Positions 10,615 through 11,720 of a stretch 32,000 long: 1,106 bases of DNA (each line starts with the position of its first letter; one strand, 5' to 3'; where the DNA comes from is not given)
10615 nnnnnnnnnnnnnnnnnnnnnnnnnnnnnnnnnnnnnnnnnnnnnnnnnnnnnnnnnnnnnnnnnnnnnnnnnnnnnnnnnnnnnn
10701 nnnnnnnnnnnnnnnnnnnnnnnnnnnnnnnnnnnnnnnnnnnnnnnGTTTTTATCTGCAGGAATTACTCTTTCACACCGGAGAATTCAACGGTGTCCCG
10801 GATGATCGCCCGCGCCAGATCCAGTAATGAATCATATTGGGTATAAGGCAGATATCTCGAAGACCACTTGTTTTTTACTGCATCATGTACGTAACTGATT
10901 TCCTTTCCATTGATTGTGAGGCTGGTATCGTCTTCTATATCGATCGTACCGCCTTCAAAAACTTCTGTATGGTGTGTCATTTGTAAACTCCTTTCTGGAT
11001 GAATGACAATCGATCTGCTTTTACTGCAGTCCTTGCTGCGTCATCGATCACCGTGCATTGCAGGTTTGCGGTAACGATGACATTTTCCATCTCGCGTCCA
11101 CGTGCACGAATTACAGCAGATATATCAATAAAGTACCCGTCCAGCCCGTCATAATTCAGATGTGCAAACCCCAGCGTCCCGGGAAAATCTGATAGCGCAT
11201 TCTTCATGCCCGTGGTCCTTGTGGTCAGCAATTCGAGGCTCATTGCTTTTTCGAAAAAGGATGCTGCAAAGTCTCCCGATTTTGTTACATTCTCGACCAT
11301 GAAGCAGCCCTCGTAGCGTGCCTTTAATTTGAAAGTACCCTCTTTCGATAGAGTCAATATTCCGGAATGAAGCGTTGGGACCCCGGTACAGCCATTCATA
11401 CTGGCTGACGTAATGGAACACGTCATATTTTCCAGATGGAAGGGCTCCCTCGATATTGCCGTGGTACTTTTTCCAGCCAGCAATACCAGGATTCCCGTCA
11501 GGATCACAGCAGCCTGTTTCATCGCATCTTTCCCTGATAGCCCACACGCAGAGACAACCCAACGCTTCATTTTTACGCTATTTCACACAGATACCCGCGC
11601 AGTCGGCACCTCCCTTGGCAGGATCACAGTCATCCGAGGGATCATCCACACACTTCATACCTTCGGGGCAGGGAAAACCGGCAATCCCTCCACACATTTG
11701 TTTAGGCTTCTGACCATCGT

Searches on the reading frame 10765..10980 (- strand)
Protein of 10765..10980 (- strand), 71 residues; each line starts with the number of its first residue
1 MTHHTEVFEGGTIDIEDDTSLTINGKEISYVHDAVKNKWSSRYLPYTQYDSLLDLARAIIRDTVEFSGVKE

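Call 3: search_protein_families(library=pfam, proteins=[window:10765-10980:-], max_evalue=0.1)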
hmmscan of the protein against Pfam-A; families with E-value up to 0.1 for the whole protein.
window:10765-10980:- (71 aa): 0 families

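Call 7: search_protein_families(library=ncbifam, proteins=[window:10765-10980:-], max_evalue=0.01)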
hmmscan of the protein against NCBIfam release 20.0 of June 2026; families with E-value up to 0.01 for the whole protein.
window:10765-10980:- (71 aa): 0 families

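Call 14: find_homologous_proteins(query=window:10765-10980:-, max_evalue=0.01)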
Query window:10765-10980:- (71 aa): 43 proteins with E <= 0.01 among 43 candidates.
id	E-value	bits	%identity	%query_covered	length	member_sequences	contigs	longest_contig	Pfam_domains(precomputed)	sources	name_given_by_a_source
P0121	2.5e-39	150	97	100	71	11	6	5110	-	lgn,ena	-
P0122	6.1e-29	117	76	100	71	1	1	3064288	-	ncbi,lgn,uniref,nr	ncbi:hypothetical protein SAMN06296273_0285 [Nitrosomonas ureae]|uniref:Uncharacterized protein n=1 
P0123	9.2e-28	113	76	100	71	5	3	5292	-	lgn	-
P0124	5.6e-26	108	69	100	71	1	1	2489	-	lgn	-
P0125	2.1e-25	106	70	100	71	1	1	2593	-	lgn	-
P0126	6.0e-25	104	69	100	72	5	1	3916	-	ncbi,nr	ncbi:MAG: hypothetical protein H0W49_12115 [Nitrospirales bacterium]|nr:hypothetical protein [Nitros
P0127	4.9e-24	101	68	100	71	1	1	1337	-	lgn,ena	-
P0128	6.2e-24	101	67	99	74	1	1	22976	-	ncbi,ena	-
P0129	7.6e-24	101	69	100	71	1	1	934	-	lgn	-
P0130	1.2e-23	100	65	100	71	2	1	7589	-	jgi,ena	-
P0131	5.6e-23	98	68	96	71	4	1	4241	-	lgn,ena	-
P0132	1.1e-22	97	69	99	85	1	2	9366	-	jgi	jgi:hypothetical protein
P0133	1.4e-22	97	68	100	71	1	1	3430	-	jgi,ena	-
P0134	1.4e-22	97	66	100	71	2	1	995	-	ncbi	-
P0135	2.0e-22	96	68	96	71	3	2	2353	-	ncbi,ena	-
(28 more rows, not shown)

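Call 30: predict_structure(alignment_id=A2)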
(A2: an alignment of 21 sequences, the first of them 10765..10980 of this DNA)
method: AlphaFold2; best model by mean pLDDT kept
length: 71 residues; sequences in the alignment: 21
mean_pLDDT: 84.2   pTM: 0.66
mean pLDDT of the five models: 84.2, 83.8, 82.1, 80.6, 79.8
residues with pLDDT >= 90: 10; 70-90: 56; 50-70: 3; < 50: 2
segments of 3 or more residues with pLDDT < 50: none
pLDDT, mean of each block of 10 residues (from residue 1): 81 85 89 89 87 89 74 42
secondary structure, 60 per line:
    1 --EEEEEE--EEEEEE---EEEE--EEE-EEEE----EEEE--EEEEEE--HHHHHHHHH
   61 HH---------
elements in order: E3-8 E11-16 E20-23 E26-28 E30-33 E38-41 E44-49 H52-62

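Call 34: fold_search(model_id=the predicted structure, library=pdb)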
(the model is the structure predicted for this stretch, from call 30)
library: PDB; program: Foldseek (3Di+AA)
matches with E <= 10: 112; with E <= 0.001: 1
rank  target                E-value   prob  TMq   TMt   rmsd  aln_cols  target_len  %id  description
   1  2jv8_MODEL_1_A        2.4e-08  1.00  0.74  0.73   3.3        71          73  100  Solution structure of protein NE1242 from Nitrosomonas europaea. Northeast Structural Genomics Consortium Targ (released 2007-12-25)
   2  1wx5_B                1.8e-03  1.00  0.77  0.77   1.6        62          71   19  Crystal Structure of the copper-free Streptomyces castaneoglobisporus tyrosinase complexed with a caddie protein in th (released 2006-01-31)
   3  6j2u_A                1.9e-03  1.00  0.77  0.76   1.8        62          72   22  Crystal structure of Tyrosinase caddy protein(MelC1)with Tyrosinase (MelC2)from Streptomyces avermitilis in complex wi (released 2020-02-12)
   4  1wx4_B                2.4e-03  1.00  0.76  0.76   2.1        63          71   19  Crystal structure of the oxy-form of the copper-bound Streptomyces castaneoglobisporus tyrosinase complexed with a cad (released 2006-01-31)
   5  1wx5_D                3.3e-03  1.00  0.73  0.69   3.4        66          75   18  Crystal Structure of the copper-free Streptomyces castaneoglobisporus tyrosinase complexed with a caddie protein in th (released 2006-01-31)
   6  1wx2_B                4.0e-03  1.00  0.76  0.75   2.1        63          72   19  Crystal Structure of the oxy-form of the copper-bound Streptomyces castaneoglobisporus tyrosinase complexed with a cad (released 2006-01-31)
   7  3awx_B                4.0e-03  1.00  0.76  0.75   2.1        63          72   19  Crystal structure of Streptomyces tyrosinase in a complex with caddie H82Q mutant soaked in a Cu(II)-containing soluti (released 2011-06-29)
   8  3awy_B                4.8e-03  1.00  0.76  0.74   2.1        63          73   19  Crystal structure of Streptomyces tyrosinase in a complex with caddie M84L mutant soaked in a Cu(II)-containing soluti (released 2011-06-29)
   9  3awz_B                5.5e-03  1.00  0.74  0.67   3.6        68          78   18  Crystal structure of Streptomyces tyrosinase in a complex with caddie H97Q mutant soaked in a Cu(II)-containing soluti (released 2011-06-29)
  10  5z0e_B                8.9e-03  1.00  0.76  0.74   2.1        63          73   17  Crystal structure of copper-bound tyrosinase from Streptomyces castaneoglobisporus in complex with the Y98F mutant of  (released 2018-12-26)
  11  2zwd_B                1.1e-02  1.00  0.77  0.75   1.9        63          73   19  Crystal structure of the copper-bound tyrosinase in complex with a caddie protein from streptomyces castaneoglobisporu (released 2009-12-15)
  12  2zmx_B                1.1e-02  1.00  0.74  0.69   3.5        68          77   18  Crystal structure of the met1-form of the copper-bound tyrosinase in complex with a caddie protein from Streptomyces c (released 2009-04-07)
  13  3ax0_B                1.1e-02  1.00  0.74  0.68   3.6        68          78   16  Crystal structure of Streptomyces tyrosinase in a complex with caddie Y98F mutant soaked in a Cu(II)-containing soluti (released 2011-06-29)
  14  2zmz_B                1.2e-02  1.00  0.74  0.67   3.4        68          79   18  The 1.37-A crystal structure of the hydroxylamine-induced deoxy-form of the copper-bound tyrosinase in complex with a  (released 2009-05-05)
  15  5z0g_B                1.5e-02  1.00  0.76  0.74   2.1        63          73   17  Crystal structure of copper-bound tyrosinase from Streptomyces castaneoglobisporus in complex with the caddie protein  (released 2018-12-26)
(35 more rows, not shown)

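Call 37: search_solved_structures(query=A2, max_evalue=10, show_alignments=4)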
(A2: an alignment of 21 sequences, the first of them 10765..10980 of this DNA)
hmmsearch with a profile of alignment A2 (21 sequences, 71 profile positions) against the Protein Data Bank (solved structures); distinct sequences matched with E-value up to 10: 4.
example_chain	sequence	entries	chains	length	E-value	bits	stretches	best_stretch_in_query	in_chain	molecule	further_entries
2jv8_A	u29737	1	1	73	3.9e-38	132.4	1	1-70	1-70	Uncharacterized protein NE1242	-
6iic_C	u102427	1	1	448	0.53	13.5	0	29-47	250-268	VP3 of Mud crab dicistrovirus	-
9qjc_B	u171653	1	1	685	0.54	13.4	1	9-40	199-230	Nucleolar protein 4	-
6eh1_C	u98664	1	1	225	1.4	12.1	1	31-58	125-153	structural protein VP3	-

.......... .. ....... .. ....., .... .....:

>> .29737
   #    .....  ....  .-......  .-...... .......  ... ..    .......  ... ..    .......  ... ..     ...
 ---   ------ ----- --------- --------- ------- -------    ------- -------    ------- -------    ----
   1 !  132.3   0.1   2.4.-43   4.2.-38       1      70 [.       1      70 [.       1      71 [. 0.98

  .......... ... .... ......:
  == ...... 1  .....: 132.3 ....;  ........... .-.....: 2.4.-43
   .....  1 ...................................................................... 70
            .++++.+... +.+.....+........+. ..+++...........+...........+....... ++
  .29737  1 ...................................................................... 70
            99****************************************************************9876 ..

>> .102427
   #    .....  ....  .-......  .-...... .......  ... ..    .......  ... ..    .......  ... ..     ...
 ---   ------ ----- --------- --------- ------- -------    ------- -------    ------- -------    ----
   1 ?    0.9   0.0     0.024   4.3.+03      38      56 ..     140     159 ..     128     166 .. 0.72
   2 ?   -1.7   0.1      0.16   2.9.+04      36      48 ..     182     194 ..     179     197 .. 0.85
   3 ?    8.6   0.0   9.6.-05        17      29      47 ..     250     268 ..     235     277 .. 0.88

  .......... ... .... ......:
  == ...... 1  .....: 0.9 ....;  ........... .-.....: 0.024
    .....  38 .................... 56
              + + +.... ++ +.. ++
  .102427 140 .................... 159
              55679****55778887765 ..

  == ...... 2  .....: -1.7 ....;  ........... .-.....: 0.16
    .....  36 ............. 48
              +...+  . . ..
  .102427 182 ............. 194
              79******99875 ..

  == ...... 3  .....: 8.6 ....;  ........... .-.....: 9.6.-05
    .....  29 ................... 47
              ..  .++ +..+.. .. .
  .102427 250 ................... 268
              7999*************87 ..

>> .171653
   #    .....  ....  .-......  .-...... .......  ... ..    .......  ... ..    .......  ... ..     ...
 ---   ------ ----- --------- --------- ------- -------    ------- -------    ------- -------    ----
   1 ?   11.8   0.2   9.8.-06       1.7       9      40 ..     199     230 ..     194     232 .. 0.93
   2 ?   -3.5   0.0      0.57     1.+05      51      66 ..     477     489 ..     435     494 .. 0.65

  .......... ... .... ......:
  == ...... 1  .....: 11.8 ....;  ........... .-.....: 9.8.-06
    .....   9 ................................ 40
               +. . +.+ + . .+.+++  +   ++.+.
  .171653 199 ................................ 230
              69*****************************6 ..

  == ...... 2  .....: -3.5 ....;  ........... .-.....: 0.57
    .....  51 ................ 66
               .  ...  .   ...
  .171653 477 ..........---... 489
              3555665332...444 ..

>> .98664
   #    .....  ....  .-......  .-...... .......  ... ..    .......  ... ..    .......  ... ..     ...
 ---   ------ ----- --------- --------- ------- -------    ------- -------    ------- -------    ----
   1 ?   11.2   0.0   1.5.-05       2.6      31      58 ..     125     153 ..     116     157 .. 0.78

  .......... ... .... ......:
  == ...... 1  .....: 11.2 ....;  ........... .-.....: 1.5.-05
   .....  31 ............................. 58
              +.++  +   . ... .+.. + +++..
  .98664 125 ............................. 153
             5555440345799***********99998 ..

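Call 45: search_protein_families(library=pfam, proteins=[window:10765-10980:-], max_evalue=10)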
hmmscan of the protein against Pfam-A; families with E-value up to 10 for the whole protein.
window:10765-10980:- (71 aa): 0 families

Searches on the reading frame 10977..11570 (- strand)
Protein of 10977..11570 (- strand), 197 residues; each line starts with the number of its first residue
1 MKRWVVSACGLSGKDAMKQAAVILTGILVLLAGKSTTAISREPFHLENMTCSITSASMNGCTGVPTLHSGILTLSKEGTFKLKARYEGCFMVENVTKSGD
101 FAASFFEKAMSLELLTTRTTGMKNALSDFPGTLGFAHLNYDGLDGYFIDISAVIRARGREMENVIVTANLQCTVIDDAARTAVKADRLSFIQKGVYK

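Call 3: search_protein_families(library=pfam, proteins=[window:10977-11570:-], max_evalue=0.1)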
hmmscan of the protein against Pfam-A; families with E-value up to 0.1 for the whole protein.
window:10977-11570:- (197 aa): 0 families

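Call 7: search_protein_families(library=ncbifam, proteins=[window:10977-11570:-], max_evalue=0.01)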
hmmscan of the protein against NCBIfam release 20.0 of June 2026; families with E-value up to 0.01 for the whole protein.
window:10977-11570:- (197 aa): 0 families

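Call 22: find_homologous_proteins(query=window:10977-11570:-, max_evalue=0.01)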
Query window:10977-11570:- (197 aa): 45 proteins with E <= 0.01 among 365 candidates.
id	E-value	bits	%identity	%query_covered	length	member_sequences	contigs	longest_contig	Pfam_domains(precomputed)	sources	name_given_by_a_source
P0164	2.5e-112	391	100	92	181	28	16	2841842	-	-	-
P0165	8.4e-88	311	83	87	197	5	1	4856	-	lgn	-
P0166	1.5e-87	310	82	87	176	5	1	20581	-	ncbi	-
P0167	3.3e-85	302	88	80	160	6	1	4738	-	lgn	-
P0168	7.9e-76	272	80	80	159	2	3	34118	-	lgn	-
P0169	4.8e-70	253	76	78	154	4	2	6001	-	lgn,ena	-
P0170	2.0e-64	235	70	79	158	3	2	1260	-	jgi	jgi:hypothetical protein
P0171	3.5e-63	231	71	80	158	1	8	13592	-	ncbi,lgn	-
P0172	3.7e-63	230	70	80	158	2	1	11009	-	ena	-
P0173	5.0e-62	227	68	80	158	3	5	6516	-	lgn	-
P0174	1.8e-61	225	68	81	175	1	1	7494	-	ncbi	-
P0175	2.0e-61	225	69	79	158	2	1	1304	-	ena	-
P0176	3.1e-61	224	68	81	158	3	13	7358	-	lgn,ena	-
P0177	1.7e-60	222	70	79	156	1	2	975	-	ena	-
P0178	2.9e-60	221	67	80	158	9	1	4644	-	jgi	jgi:glyoxylate carboligase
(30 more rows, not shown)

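Call 32: predict_structure(alignment_id=A3)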
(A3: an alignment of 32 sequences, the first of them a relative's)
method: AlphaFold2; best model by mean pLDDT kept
length: 181 residues; sequences in the alignment: 32
mean_pLDDT: 75.4   pTM: 0.67
mean pLDDT of the five models: 75.4, 72.6, 69.6, 66.8, 54.5
residues with pLDDT >= 90: 65; 70-90: 47; 50-70: 43; < 50: 26
segments of 3 or more residues with pLDDT < 50: 1-4, 16-24, 164-172, 179-181
pLDDT, mean of each block of 10 residues (from residue 1): 49 47 55 92 76 94 94 88 91 91 74 76 92 80 69 91 49 50 44
secondary structure, 60 per line:
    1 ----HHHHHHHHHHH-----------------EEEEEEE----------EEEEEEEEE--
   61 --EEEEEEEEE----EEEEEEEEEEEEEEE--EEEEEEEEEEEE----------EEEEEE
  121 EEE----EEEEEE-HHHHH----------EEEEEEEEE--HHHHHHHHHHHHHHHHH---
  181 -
elements in order: H5-15 E33-39 E50-58 E63-71 E76-90 E93-104 E115-123 E128-133 H135-139 E150-158 H161-177

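Call 36: fold_search(model_id=the predicted structure, library=pdb)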
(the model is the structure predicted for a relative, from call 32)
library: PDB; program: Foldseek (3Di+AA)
matches with E <= 10: 621; with E <= 0.001: 0
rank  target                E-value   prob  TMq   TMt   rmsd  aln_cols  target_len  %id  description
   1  8alo_B                7.1e-02  0.85  0.35  0.41   7.8       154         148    9  Heterodimer formation of sensory domains of Vibrio cholerae regulators ToxR and ToxS (released 2023-09-13)
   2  4big                  7.1e-02  0.51  0.22  0.21  10.3       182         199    6  Crystal structure of the conserved staphylococcal antigen 1B, Csa1B (released 2013-08-07)
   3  2r49                  7.4e-02  0.33  0.21  0.18  13.1       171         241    9  Mutational and Structural Studies of E85I Reveal the Flexible Loops of Fibrobacter succinogenes 1,3-1,4-beta-D-Glucanase (released 2008-09-02)
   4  3axd_B                7.4e-02  0.20  0.17  0.15  16.3       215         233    7  The truncated Fibrobacter succinogenes 1,3-1,4-beta-D-glucanase V18Y/W203Y in apo-form (released 2012-02-15)
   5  1mve                  7.4e-02  0.18  0.17  0.14  14.7       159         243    9  Crystal structure of a natural circularly-permutated jellyroll protein: 1,3-1,4-beta-D-glucanase from Fibrobacter succin (released 2003-07-15)
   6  3hr9                  7.8e-02  0.30  0.21  0.19  12.6       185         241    9  The truncated Fibrobacter succinogenes 1,3-1,4-beta-D-glucanase F40I mutant (released 2009-07-07)
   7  3axd_A                8.3e-02  0.60  0.24  0.20   9.7       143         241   10  The truncated Fibrobacter succinogenes 1,3-1,4-beta-D-glucanase V18Y/W203Y in apo-form (released 2012-02-15)
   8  1zm1_B                8.3e-02  0.18  0.17  0.15  15.1       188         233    8  Crystal structures of complex F. succinogenes 1,3-1,4-beta-D-glucanase and beta-1,3-1,4-cellotriose (released 2006-05-10)
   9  7dru_A                9.7e-02  0.60  0.24  0.29  16.8       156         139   12  Crystal Structure of the Dog Lipocalin Allergen Can f 1 (released 2021-11-10)
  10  8vqf_C                1.0e-01  0.57  0.25  0.29  16.9       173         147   13  X-ray crystal structure of natural Can f 1 in complex with human IgE 1J11 Fab (released 2025-01-22)
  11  2pcs                  1.0e-01  0.25  0.20  0.23  17.5       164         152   11  Crystal structure of conserved protein from Geobacillus kaustophilus (released 2007-04-10)
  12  9npg_F                1.1e-01  0.54  0.23  0.28  15.5       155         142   11  X-ray crystal structure of recombinant Can f 1-C100S in complex with human IgE mAb 12F3 Fab (released 2025-08-27)
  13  5t43_MODEL_1_A        1.3e-01  0.54  0.26  0.28  11.8       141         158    8  NMR Structure of Apo-form Human Tear Lipocalin (released 2017-08-30)
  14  3axe_A                1.3e-01  0.51  0.24  0.21   9.7       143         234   10  The truncated Fibrobacter succinogenes 1,3-1,4-beta-D-glucanase V18Y/W203Y in complex with cellotetraose (cellobiose d (released 2012-02-15)
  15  9nph_C                1.5e-01  0.47  0.24  0.29  16.1       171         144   12  X-ray crystal structure of recombinant Can f 1 in complex with human IgE mAb 1J11 Fab (released 2025-08-27)
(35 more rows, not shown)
